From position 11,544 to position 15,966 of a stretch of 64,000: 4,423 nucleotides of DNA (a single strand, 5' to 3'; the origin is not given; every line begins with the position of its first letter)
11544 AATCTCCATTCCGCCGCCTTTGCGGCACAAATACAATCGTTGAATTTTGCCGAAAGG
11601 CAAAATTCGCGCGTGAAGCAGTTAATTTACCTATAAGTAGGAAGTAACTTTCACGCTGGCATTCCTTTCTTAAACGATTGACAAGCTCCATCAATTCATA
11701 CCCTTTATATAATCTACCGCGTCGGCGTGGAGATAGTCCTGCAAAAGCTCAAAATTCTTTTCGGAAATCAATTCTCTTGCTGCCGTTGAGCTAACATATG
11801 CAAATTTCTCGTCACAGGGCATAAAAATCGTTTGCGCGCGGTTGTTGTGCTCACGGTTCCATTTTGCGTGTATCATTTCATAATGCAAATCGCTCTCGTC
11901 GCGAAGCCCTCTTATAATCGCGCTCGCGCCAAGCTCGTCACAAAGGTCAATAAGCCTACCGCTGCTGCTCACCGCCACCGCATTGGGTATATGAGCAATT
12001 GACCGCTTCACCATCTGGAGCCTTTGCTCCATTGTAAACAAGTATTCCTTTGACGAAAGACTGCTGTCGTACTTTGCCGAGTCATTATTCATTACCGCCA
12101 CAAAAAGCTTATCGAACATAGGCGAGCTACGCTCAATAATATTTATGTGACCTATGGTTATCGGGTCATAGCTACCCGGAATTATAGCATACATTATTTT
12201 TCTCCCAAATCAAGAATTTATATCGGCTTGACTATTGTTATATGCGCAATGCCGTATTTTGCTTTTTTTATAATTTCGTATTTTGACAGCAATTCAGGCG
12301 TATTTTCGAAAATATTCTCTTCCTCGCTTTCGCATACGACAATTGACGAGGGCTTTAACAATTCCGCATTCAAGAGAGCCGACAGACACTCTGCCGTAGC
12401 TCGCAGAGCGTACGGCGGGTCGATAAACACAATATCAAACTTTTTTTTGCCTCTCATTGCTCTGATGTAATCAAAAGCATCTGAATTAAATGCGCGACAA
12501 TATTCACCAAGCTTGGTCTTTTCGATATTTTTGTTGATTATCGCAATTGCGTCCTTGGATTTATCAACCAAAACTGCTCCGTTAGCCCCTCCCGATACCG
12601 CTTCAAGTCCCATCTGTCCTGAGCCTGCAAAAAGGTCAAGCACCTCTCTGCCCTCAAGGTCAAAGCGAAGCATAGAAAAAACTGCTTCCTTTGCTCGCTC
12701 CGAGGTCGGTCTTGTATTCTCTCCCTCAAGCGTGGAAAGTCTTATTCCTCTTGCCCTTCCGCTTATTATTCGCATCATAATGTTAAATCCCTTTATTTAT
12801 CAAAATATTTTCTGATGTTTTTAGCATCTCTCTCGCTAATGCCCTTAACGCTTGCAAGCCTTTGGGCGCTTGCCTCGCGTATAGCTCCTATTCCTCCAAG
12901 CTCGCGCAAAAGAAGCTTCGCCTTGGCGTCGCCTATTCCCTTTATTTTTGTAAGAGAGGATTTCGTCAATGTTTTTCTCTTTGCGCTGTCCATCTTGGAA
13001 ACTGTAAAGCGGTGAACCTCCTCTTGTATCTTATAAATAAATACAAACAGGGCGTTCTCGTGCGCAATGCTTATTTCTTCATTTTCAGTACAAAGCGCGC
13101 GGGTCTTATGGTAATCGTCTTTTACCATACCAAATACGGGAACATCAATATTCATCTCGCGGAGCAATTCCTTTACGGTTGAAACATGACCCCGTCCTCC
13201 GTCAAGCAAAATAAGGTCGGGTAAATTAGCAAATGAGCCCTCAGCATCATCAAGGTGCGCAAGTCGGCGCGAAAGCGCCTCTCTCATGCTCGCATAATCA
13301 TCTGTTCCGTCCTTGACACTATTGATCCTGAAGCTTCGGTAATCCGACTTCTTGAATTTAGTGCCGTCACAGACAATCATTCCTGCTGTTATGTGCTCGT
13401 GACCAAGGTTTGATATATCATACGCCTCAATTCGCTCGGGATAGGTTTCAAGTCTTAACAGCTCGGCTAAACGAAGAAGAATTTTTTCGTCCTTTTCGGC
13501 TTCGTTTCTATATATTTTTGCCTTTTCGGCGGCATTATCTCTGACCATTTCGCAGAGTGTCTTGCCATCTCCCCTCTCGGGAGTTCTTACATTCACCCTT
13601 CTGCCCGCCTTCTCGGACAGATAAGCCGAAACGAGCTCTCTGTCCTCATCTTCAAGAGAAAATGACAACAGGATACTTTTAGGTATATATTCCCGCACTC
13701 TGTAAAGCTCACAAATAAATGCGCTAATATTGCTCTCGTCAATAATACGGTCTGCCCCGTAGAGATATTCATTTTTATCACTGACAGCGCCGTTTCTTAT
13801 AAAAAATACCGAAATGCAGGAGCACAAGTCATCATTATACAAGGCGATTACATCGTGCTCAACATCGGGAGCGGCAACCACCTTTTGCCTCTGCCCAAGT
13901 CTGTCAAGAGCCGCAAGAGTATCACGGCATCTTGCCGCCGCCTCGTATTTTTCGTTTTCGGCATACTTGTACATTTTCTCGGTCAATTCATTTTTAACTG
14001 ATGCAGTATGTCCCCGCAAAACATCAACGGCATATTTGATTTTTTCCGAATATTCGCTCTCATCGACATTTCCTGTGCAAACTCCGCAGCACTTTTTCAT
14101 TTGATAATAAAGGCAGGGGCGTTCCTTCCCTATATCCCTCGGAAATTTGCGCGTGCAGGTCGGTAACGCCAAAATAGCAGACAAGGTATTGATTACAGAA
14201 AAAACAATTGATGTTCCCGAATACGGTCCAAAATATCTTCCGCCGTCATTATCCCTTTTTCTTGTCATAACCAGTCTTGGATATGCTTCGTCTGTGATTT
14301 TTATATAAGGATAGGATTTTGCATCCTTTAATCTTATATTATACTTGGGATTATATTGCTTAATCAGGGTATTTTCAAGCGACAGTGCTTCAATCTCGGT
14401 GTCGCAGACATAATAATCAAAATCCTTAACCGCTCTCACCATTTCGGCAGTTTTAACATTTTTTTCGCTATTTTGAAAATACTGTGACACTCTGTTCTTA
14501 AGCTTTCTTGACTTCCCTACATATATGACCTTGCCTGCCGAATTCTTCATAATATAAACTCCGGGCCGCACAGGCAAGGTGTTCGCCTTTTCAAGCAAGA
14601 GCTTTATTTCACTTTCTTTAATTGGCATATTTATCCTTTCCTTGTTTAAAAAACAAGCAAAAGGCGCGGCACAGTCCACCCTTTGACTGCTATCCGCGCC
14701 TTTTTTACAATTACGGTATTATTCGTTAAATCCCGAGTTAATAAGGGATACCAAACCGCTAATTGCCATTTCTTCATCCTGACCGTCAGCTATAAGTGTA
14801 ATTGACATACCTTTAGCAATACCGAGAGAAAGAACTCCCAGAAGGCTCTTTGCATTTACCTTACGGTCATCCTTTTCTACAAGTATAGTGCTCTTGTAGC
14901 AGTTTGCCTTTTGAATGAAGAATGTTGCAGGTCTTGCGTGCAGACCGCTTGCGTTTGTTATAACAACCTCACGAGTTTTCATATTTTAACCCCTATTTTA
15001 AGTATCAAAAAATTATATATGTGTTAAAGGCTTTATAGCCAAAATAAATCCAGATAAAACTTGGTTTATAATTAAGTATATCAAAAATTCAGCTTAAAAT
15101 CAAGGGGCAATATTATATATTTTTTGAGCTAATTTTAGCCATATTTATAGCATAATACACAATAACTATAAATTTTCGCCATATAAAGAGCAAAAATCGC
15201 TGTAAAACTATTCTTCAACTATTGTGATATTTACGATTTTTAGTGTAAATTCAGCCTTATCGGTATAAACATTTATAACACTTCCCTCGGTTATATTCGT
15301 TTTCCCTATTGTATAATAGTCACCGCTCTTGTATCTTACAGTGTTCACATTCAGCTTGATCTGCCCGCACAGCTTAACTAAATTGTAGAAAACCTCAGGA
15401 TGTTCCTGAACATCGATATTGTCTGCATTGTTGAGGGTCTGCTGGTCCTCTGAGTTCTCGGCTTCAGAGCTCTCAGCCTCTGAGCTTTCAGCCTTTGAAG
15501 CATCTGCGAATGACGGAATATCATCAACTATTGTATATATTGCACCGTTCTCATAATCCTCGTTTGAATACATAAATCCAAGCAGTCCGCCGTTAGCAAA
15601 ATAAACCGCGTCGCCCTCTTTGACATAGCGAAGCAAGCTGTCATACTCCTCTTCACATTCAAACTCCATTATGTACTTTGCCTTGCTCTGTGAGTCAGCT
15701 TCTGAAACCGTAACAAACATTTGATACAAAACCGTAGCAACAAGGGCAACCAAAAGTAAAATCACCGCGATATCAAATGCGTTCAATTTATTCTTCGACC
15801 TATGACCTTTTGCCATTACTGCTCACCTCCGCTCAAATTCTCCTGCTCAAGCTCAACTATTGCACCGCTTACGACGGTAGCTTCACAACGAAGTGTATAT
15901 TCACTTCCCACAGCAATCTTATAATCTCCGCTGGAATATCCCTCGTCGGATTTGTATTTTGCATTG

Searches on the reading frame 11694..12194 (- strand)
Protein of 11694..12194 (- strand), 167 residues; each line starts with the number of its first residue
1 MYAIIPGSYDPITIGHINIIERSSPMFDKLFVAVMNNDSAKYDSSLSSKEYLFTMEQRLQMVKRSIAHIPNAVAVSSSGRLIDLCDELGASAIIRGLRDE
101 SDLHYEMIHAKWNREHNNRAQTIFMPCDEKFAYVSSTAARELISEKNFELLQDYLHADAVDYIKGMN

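Call 76: search_protein_families(library=pfam, proteins=[window:11694-12194:-], max_evalue=0.00001)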
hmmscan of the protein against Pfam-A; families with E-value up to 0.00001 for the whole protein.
window:11694-12194:- (167 aa): 2 families
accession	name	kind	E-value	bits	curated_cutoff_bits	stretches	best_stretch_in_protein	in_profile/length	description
PF01467.32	CTP_transf_like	-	1.7e-17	64.3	21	1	4-141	1-132/133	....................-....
PF08218.17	Citrate_ly_lig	-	1.6e-06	28.4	20.9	0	10-82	9-70/182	Citrate lyase ligase C-terminal domain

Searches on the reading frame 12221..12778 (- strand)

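Call 77: search_protein_families(library=pfam, proteins=[window:12221-12778:-], max_evalue=0.00001)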
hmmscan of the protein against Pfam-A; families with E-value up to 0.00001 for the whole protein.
window:12221-12778:- (186 aa): 3 families
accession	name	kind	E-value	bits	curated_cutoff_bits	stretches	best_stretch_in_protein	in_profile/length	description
PF03602.21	Cons_hypoth95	-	2.1e-52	177.9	24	1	2-183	1-181/182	Conserved hypothetical protein 95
PF13847.12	Methyltransf_31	-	4.4e-09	36.6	27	1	43-165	4-127/145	Methyltransferase domain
PF05175.20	MTS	-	1.8e-07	31.4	23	1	38-124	28-109/170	Methyltransferase small domain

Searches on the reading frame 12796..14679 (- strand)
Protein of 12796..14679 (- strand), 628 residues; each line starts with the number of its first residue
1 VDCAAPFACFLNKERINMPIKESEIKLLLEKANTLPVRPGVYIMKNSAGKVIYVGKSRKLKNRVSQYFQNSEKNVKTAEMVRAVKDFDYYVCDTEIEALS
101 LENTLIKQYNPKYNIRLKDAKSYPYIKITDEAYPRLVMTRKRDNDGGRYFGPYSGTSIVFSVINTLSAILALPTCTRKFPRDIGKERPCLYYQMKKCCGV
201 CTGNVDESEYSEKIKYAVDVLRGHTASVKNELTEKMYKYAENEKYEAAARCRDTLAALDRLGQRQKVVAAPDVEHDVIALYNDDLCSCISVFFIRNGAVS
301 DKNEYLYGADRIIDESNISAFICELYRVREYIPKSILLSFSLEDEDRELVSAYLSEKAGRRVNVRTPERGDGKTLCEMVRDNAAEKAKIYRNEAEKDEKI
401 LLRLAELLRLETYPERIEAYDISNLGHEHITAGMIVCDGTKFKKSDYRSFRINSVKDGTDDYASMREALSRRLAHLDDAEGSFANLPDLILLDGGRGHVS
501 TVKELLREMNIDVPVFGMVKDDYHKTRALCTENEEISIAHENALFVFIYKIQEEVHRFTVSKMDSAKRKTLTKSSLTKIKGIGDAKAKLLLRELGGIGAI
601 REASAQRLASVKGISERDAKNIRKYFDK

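Call 77: search_protein_families(library=pfam, proteins=[window:12796-14679:-], max_evalue=0.00001)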
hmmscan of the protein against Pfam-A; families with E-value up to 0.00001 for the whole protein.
window:12796-14679:- (628 aa): 6 families
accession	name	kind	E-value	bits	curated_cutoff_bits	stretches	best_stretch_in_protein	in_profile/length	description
PF08459.17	UvrC_RNaseH_dom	-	7.7e-47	159.5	22.3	1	406-560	2-159/159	UvrC RNAse H endonuclease domain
PF22920.2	UvrC_RNaseH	-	3.7e-25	88.5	24.3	1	275-386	2-112/116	UvrC Ribonuclease H-like domain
PF01541.30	GIY-YIG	-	4.4e-15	56.2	22.6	1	39-114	2-78/78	GIY-YIG catalytic domain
PF14520.12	HHH_5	-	3.6e-08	34.2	27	1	575-623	3-52/57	Helix-hairpin-helix domain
PF02151.25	UVR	-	3.7e-08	33.3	21.5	1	228-259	3-34/36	UvrB/uvrC motif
PF12826.13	HHH_2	-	4e-07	30.6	27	1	579-627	8-56/64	Helix-hairpin-helix motif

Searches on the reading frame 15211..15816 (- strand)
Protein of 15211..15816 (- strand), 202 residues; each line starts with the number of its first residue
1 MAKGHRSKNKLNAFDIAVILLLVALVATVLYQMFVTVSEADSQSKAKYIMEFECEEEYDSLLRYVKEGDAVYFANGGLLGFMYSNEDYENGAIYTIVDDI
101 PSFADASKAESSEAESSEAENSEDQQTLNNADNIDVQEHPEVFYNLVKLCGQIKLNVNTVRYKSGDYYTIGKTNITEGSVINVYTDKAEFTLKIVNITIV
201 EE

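Call 77: search_protein_families(library=pfam, proteins=[window:15211-15816:-], max_evalue=0.00001)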
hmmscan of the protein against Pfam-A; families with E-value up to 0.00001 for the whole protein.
window:15211-15816:- (202 aa): 1 family
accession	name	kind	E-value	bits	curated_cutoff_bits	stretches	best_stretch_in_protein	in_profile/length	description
PF14221.11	DUF4330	-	5.8e-07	30.2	27.6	0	6-75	9-82/167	Domain of unknown function (DUF4330)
